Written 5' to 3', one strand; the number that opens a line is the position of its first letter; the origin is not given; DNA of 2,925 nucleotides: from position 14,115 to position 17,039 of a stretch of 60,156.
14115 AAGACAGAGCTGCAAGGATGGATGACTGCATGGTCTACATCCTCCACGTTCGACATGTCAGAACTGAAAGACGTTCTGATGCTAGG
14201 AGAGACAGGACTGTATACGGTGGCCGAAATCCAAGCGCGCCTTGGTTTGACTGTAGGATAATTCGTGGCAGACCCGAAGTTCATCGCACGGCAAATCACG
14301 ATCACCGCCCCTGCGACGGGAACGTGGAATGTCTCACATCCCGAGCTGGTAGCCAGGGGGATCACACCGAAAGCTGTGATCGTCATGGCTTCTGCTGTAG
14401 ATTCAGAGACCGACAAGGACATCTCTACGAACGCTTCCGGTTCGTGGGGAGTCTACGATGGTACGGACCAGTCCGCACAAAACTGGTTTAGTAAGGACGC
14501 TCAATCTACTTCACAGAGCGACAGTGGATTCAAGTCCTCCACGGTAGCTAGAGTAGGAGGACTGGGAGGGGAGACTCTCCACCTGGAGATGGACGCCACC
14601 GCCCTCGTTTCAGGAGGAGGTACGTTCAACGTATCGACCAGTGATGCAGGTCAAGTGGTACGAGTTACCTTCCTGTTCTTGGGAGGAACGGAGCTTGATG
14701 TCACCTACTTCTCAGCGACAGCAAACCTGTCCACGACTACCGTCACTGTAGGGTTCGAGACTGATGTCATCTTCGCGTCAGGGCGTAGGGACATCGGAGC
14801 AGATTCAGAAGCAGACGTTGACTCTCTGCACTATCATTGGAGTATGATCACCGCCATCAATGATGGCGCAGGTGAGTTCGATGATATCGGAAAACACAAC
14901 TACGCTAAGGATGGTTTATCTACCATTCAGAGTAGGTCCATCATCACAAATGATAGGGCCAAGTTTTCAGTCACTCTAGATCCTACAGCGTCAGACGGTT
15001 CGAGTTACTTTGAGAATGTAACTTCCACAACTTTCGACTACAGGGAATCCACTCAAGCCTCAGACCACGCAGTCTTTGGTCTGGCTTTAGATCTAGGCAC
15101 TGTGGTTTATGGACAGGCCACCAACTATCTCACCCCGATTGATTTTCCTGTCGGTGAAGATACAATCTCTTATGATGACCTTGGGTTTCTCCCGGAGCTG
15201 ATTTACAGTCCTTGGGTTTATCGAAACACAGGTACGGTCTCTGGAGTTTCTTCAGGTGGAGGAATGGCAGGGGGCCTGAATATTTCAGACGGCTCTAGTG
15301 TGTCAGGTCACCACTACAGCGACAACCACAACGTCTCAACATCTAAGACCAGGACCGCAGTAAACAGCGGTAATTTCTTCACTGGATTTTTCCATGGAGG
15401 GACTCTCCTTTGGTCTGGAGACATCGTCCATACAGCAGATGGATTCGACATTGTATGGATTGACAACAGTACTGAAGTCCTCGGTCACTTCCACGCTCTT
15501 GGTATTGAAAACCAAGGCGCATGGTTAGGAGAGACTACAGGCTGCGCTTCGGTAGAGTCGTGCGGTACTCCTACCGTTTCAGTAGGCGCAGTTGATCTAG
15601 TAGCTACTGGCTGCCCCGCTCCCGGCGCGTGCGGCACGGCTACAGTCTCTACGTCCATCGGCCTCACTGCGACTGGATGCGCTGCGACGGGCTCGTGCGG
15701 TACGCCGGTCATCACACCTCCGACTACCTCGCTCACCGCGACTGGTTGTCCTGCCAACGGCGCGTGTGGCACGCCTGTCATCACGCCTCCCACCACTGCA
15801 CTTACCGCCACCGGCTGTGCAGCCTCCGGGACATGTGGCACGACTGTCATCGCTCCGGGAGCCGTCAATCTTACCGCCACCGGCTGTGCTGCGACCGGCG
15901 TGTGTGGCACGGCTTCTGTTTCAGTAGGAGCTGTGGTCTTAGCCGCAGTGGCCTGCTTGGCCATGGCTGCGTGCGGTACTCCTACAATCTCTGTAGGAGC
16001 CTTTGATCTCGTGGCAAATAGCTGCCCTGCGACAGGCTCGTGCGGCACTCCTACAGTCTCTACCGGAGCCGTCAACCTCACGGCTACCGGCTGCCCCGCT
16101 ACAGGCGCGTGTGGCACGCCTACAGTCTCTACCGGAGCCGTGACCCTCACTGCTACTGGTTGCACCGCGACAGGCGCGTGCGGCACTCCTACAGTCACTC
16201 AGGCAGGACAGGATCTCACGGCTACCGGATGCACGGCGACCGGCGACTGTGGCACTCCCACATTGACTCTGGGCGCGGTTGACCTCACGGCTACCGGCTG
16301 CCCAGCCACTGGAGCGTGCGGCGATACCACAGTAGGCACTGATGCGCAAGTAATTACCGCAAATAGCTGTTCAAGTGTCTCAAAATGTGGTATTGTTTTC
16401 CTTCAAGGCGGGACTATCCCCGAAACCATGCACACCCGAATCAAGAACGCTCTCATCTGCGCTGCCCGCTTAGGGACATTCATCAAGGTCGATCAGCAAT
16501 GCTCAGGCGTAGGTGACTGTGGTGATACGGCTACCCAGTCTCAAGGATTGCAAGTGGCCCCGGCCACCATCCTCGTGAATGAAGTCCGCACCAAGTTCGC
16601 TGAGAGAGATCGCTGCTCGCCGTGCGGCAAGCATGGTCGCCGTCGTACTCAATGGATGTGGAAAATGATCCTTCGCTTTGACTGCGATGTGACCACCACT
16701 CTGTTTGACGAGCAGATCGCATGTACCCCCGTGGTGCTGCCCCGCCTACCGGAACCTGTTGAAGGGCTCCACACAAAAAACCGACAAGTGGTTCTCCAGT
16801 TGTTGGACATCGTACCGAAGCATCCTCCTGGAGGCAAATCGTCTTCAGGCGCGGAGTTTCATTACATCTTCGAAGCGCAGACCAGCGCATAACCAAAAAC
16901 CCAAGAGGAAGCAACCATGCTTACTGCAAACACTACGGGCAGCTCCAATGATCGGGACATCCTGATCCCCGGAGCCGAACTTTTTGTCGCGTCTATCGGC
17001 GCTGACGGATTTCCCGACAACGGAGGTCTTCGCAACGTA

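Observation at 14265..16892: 875-aa virion-module protein built around 12 tandem 23-aa double-cysteine repeats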

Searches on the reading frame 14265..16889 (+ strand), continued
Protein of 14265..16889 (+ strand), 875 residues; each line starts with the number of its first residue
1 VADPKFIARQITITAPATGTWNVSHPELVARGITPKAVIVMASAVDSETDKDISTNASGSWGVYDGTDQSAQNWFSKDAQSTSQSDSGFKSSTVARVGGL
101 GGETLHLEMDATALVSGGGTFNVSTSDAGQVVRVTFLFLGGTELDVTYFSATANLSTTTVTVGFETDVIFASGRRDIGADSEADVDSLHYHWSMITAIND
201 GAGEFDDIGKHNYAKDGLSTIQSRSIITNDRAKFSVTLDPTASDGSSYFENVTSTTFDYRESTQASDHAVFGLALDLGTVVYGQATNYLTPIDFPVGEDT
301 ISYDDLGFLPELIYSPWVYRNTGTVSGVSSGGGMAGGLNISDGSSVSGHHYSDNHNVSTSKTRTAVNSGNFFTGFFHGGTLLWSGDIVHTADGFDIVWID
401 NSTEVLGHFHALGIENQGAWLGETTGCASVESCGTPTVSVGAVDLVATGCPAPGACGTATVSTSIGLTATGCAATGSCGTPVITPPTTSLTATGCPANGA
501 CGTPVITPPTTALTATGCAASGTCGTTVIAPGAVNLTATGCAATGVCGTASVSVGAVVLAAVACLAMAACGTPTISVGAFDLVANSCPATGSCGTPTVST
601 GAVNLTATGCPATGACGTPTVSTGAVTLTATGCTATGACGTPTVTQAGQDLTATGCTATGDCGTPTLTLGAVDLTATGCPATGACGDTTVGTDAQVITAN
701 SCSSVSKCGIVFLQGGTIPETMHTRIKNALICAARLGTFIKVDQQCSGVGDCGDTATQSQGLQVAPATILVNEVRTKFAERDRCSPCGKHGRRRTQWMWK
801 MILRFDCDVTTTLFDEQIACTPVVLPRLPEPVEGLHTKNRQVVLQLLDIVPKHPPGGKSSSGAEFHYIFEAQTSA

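Call 59: predict_structure(alignment_id=A3)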
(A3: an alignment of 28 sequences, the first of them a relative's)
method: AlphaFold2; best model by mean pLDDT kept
length: 875 residues; sequences in the alignment: 28
mean_pLDDT: 67.7   pTM: 0.52
mean pLDDT of the five models: 67.7, 67.2, 67.1, 65.8, 65.1
residues with pLDDT >= 90: 137; 70-90: 284; 50-70: 219; < 50: 235
segments of 3 or more residues with pLDDT < 50: 178-180, 322-329, 420-459, 466-477, 491-500, 517-523, 540-546, 561-569, 586-590, 609-615, 622-624, 630-638, 645-661, 667-695, 698-718, 747-755, 784-790, 835-837, 856-860
pLDDT, mean of each block of 10 residues (from residue 1): 78 86 88 93 87 84 96 85 79 88 80 95 84 92 93 89 96 69 66 88 88 69 72 71 78 95 78 93 72 66 86 77 43 67 72 68 82 67 79 84 67 75 37 40 40 45 49 47 52 47 52 49 51 51 48 51 47 53 50 52 51 49 50 47 48 46 48 46 46 48 40 45 83 88 56 50 84 78 48 75 87 87 76 51 87 55 84 77
secondary structure, 60 per line:
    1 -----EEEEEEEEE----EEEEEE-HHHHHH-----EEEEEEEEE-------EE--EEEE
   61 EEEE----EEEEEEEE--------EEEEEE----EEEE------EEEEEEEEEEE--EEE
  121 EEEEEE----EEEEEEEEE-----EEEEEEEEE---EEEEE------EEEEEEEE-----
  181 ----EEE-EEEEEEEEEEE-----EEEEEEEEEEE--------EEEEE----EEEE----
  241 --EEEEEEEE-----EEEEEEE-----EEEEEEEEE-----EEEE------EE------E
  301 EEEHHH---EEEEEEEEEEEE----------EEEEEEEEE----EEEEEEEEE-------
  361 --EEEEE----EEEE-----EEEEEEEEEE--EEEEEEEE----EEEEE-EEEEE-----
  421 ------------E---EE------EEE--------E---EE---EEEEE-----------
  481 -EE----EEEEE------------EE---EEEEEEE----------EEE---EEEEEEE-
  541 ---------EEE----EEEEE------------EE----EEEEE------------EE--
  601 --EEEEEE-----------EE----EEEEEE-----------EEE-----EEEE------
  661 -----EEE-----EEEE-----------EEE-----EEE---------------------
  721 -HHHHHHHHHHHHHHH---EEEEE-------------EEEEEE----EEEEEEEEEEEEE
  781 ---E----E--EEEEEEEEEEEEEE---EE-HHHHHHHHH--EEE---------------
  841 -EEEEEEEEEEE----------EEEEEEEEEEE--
elements in order (helices of 4 or more, strands of 3 or more residues): E6-14 E19-24 H26-31 E37-45 E57-64 E69-76 E85-90 E95-98 E105-115 E118-126 E131-139 E145-153 E157-161 E168-175 E185-187 E189-199 E205-215 E224-228 E233-236 E243-250 E256-262 E268-276 E282-285 E300-303 E310-321 E332-340 E345-353 E363-367 E372-375 E381-390 E393-400 E405-409 E411-415 E445-447 E465-469 E488-492 E510-516 E527-529 E533-539 E550-552 E557-561 E580-584 E603-608 E626-631 E643-645 E651-654 E666-668 E674-677 E689-691 E697-699 H722-736 E740-744 E758-763 E768-780 E792-805 H812-820 E823-825 E842-852 E863-873

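Call 61: fold_search(model_id=the predicted structure, library=pdb)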
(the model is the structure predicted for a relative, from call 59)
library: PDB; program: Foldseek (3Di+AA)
matches with E <= 10: 691; with E <= 0.001: 0
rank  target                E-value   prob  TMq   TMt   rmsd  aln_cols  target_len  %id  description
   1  7pln_A                9.7e-03  0.85  0.14  0.36  11.8       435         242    8  Structure of the APCbeta domain of Plasmodium vivax perforin-like protein 1 (released 2022-06-29)
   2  6j0t_B                1.2e-02  0.20  0.09  0.14  20.9       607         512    9  The crystal structure of exoinulinase INU1 (released 2020-01-01)
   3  8bes_A                1.5e-02  0.14  0.08  0.11  21.9       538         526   10  Structure of D188A-fructofuranosidase from Rhodotorula dairenensis in complex with fructose (released 2022-12-28)
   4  6nb7_C                1.5e-02  0.06  0.05  0.05  32.9       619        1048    9  SARS-CoV complex with human neutralizing S230 antibody Fab fragment (state 2) (released 2019-02-06)
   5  7upl_A                1.5e-02  0.05  0.04  0.04  32.0       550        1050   10  SARS-Cov2 Omicron varient S protein structure in complex with neutralizing monoclonal antibody 002-S21F2 (released 2022-08-10)
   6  9gtp_M                1.6e-02  0.89  0.07  0.20  18.0       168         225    7  Cryo-EM structure of a contractile injection system in Streptomyces coelicolor, the baseplate complex in extended stat (released 2025-06-18)
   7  7pln_B                1.7e-02  0.75  0.14  0.34  13.2       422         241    8  Structure of the APCbeta domain of Plasmodium vivax perforin-like protein 1 (released 2022-06-29)
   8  9tdv_B                2.7e-02  0.12  0.08  0.11  22.4       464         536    9  Structure of D81A-Fructofuranosidase from Purpureocilum lilacinum in complex with raffinose (released 2026-02-11)
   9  5ik7_A                2.8e-02  0.10  0.06  0.11  21.8       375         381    8  Laminin A2LG45 I-form, Apo. (released 2016-08-10)
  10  7y71_A                2.8e-02  0.04  0.04  0.04  34.3       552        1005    9  SARS-CoV-2 spike glycoprotein trimer complexed with Fab fragment of anti-RBD antibody E7 (released 2023-08-02)
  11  6nb6_C                3.2e-02  0.06  0.06  0.05  30.9       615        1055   10  SARS-CoV complex with human neutralizing S230 antibody Fab fragment (state 1) (released 2019-02-06)
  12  8zdo_m                3.5e-02  0.09  0.07  0.14  19.5       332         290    9  Cryo-EM structure of Mycobacteriophage Douge baseplate (gp13, gp17, gp23, gp16, gp18 and gp20) (released 2025-06-25)
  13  4o3z                  3.5e-02  0.09  0.08  0.12  24.4       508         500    8  Crystal structure of the vaccine antigen Transferrin Binding Protein B (TbpB) mutant Tyr-95-Ala from Actinobacillus pleu (released 2015-01-14)
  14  9tdu_B                3.7e-02  0.08  0.08  0.11  22.3       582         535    8  Structure of Fructofuranosidase from Purpureocilum lilacinum (released 2026-02-11)
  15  1hqn_A                4.4e-02  0.25  0.10  0.20  18.5       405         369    7  THE SELENOMETHIONINE DERIVATIVE OF P3, THE MAJOR COAT PROTEIN OF THE LIPID-CONTAINING BACTERIOPHAGE PRD1. (released 2001-01-17)
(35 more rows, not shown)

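Call 63: fold_search(model_id=the predicted structure, library=viral)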
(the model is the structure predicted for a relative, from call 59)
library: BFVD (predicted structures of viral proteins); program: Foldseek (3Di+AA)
matches with E <= 10: 784; with E <= 0.001: 11
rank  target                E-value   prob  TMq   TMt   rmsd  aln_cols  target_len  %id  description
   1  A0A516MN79            3.3e-07  1.00  0.21  0.19  28.1      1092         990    9  (no name in the UniProt tables at hand)
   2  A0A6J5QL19            2.3e-06  1.00  0.12  0.15  21.6       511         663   12  DUF7483 domain-containing protein [uncultured Caudovirales phage]
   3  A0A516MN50            1.3e-05  1.00  0.12  0.21  26.5       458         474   14  (no name in the UniProt tables at hand)
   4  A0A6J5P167            1.6e-05  0.69  0.12  0.08  29.6      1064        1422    9  Fibronectin type III [uncultured Caudovirales phage]
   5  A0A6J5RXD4            3.6e-05  0.89  0.13  0.17  27.1       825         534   12  Uncharacterized protein [uncultured Caudovirales phage]
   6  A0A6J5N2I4            4.5e-05  0.77  0.11  0.11  23.8       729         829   14  Uncharacterized protein [uncultured Caudovirales phage]
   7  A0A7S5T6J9            5.0e-05  1.00  0.21  0.18   9.8       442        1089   12  (no name in the UniProt tables at hand)
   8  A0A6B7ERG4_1          6.5e-05  0.99  0.15  0.14  21.8       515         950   10  (no name in the UniProt tables at hand)
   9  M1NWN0                2.4e-04  0.44  0.08  0.10  24.7       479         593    9  Minor coat protein [Cordyline virus 4]
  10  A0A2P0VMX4            4.7e-04  0.21  0.07  0.07  25.0       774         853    8  receptor protein-tyrosine kinase [Tetraselmis virus 1]
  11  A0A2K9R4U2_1          6.5e-04  0.21  0.08  0.08  48.0       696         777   10  (no name in the UniProt tables at hand)
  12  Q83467                1.6e-03  0.28  0.09  0.10  24.7       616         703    8  Galectin domain-containing protein [Porcine adenovirus B serotype 4]
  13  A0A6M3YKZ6            1.7e-03  0.23  0.11  0.11  32.4       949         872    8  (no name in the UniProt tables at hand)
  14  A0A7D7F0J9            2.0e-03  0.63  0.09  0.15  27.6       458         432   11  (no name in the UniProt tables at hand)
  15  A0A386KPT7            2.7e-03  0.66  0.18  0.19  22.7       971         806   11  Glycerophosphodiester phosphodiesterase [Microbacterium phage ValentiniPuff]
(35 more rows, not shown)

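Call 84: search_solved_structures(query=P0042, max_evalue=1, show_alignments=2)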
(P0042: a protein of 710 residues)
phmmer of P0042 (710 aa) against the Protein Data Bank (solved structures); distinct sequences matched with E-value up to 1: 0.

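Call 101: find_related_loci(query=A1, collection=metagenome_contigs, flank=10000)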
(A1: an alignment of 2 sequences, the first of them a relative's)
Query A1 (875 aa) in metagenome_contigs; peptide patterns used: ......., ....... (x = any residue, [..] = any of these).
485 stretches matched a pattern, but none encodes a relative of the query by tblastn (E <= 1e-3).

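Call 108: search_protein_families(library=pfam, alignment_id=A9, max_evalue=0.001)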
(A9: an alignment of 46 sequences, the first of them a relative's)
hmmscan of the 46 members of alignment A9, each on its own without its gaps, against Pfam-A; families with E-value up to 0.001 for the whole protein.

A. member 1, P0001 (875 aa): 0 families

B. families by the number of members that match (of 46 scanned): 5 families
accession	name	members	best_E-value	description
PF13385.13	Laminin_G_3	2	2.2e-13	Concanavalin A-like lectin/glucanases superfamily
PF08237.17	PE-PPE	1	2.1e-15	PE-PPE domain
PF19190.6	BACON_2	1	5.6e-11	Viral BACON domain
PF20031.4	DUF6437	1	1.8e-07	Family of unknown function (DUF6437)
PF22544.2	HYDIN_VesB_CFA65-like_Ig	1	6e-07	HYDIN/CFA65/VesB-like, Ig-like domain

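Call 114: get_annotated_region(hit=H61, flank=4000)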
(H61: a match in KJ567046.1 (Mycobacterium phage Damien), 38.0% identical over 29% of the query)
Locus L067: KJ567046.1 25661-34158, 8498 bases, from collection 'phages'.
description: Mycobacterium phage Damien, complete genome.
organism: Mycobacterium phage Damien (NCBI taxid 1486469)
taxonomy: Viruses; Duplodnaviria; Heunggongvirae; Uroviricota; Caudoviricetes; Konstantinevirus
host: Mycobacterium smegmatis mc2 155; source: soil; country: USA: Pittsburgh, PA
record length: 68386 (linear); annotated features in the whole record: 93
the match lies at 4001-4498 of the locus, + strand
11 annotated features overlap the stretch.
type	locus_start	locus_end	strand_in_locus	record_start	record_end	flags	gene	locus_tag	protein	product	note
CDS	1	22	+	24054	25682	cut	28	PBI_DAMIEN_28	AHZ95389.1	minor tail protein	-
CDS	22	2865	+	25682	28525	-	29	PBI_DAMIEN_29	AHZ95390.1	minor tail protein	-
CDS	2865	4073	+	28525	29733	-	30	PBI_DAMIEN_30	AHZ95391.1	minor tail protein/D-ala-D-ala carboxypeptidase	-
CDS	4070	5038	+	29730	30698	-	31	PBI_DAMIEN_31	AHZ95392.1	minor tail protein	-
CDS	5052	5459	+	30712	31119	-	32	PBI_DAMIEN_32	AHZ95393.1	hypothetical protein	-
CDS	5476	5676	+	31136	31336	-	33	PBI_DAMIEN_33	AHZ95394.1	hypothetical protein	-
CDS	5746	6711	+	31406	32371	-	34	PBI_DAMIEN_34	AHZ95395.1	lysin A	Lysin A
CDS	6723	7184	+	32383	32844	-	35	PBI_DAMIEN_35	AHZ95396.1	holin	Holin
CDS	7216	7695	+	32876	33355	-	36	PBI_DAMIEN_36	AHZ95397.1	hypothetical protein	-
CDS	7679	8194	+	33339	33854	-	37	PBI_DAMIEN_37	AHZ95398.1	hypothetical protein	-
CDS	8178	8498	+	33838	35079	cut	38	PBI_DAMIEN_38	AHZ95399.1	lysin B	Lysin B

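Call 115: get_annotated_region(hit=H36, flank=4000)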
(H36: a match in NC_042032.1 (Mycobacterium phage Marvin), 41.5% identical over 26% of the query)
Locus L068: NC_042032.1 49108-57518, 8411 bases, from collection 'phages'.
description: Mycobacterium phage Marvin, complete sequence.
organism: Mycobacterium phage Marvin (NCBI taxid 1034139)
taxonomy: Viruses; Duplodnaviria; Heunggongvirae; Uroviricota; Caudoviricetes; Marvinvirus; Marvinvirus marvin
host: Mycobacterium smegmatis mc2 155; source: soil; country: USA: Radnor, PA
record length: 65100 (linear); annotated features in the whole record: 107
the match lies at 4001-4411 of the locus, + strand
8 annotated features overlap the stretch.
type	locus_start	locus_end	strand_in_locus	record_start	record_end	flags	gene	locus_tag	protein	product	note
CDS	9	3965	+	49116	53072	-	87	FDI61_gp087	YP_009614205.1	minor tail protein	gp87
CDS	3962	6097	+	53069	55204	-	88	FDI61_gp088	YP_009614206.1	minor tail protein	gp88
CDS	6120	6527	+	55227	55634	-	89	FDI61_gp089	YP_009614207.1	hypothetical protein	gp89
CDS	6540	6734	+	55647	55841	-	90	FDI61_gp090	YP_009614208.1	hypothetical protein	gp90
CDS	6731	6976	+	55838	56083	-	91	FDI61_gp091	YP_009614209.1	hypothetical protein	gp91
CDS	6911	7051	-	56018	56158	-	92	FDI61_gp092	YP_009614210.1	hypothetical protein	gp92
CDS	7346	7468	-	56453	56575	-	93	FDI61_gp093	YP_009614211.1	hypothetical protein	gp93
CDS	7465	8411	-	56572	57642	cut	94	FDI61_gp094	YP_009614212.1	hypothetical protein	gp94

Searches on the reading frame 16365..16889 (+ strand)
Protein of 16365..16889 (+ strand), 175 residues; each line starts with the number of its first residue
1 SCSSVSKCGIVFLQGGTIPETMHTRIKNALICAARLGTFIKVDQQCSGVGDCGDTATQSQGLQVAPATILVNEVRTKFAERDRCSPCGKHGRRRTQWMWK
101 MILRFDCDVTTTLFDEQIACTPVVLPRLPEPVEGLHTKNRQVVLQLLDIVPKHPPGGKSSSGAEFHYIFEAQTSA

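Call 20: search_protein_families(library=pfam, proteins=[window:16365-16889:+], max_evalue=10)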
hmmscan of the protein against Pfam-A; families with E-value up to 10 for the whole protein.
window:16365-16889:+ (175 aa): 0 families

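Call 40: search_solved_structures(query=A2, max_evalue=10, show_alignments=3)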
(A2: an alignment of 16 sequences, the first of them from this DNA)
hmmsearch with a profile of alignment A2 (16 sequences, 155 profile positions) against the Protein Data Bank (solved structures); distinct sequences matched with E-value up to 10: 0.

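Call 41: search_protein_families(library=pfam, alignment_id=A2, max_evalue=1)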
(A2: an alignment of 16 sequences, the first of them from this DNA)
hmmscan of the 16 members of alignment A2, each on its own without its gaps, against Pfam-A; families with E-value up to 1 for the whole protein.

A. member 1, seq(168 aa): 0 families

B. families by the number of members that match (of 16 scanned): 7 families
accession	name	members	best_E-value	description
PF13387.12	Lnb_N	1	0.033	Lnb N-terminal periplasmic domain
PF12793.13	SgrR_N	1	0.044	Sugar transport-related sRNA regulator N-term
PF22707.2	S1CSD-TOTE-2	1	0.097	S1/CSD-like domain 2 of the TOTE conflict systems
PF22904.2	NOMO1-like_2nd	1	0.12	BOS complex subunit NOMO1-like, second beta sandwich domain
PF17878.8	ssDBP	1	0.13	Phage single-stranded DNA-binding protein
PF21021.3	FAF1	1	0.21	Fas-associated factor 1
PF19298.5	KshA_C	1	0.23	3-Ketosteroid 9alpha-hydroxylase C-terminal domain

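Call 42: find_homologous_proteins(query=A2, max_evalue=0.001)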
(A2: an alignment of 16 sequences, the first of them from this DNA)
Query A2 (16 sequences) (168 aa, profile of the alignment): 1 proteins with E <= 0.001 among 3621 candidates.
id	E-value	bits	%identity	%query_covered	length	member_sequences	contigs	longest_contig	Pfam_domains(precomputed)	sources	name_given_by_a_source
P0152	1.2e-50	189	37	89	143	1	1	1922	-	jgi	jgi:hypothetical protein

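Call 45: find_encoding_contigs(protein=P0152, flank=10000)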
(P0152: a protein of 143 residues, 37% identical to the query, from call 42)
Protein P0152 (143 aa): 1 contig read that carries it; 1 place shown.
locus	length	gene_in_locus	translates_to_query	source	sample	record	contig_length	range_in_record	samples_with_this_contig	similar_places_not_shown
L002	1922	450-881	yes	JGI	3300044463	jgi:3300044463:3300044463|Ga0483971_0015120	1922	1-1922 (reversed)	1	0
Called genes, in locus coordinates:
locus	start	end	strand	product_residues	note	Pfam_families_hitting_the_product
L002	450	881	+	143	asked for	-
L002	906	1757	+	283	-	PF27730:UCP028589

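Call 64: search_protein_families(library=phrogs, alignment_id=A2, max_evalue=1)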
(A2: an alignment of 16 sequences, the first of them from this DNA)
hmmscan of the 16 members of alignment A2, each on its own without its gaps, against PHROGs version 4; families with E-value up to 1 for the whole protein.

A. member 1, seq(168 aa): 0 families

B. families by the number of members that match (of 16 scanned): 4 families
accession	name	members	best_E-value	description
phrog_20646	-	1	0.024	-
phrog_16319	-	1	0.27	-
phrog_34709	-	1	0.47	-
phrog_11399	-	1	0.49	-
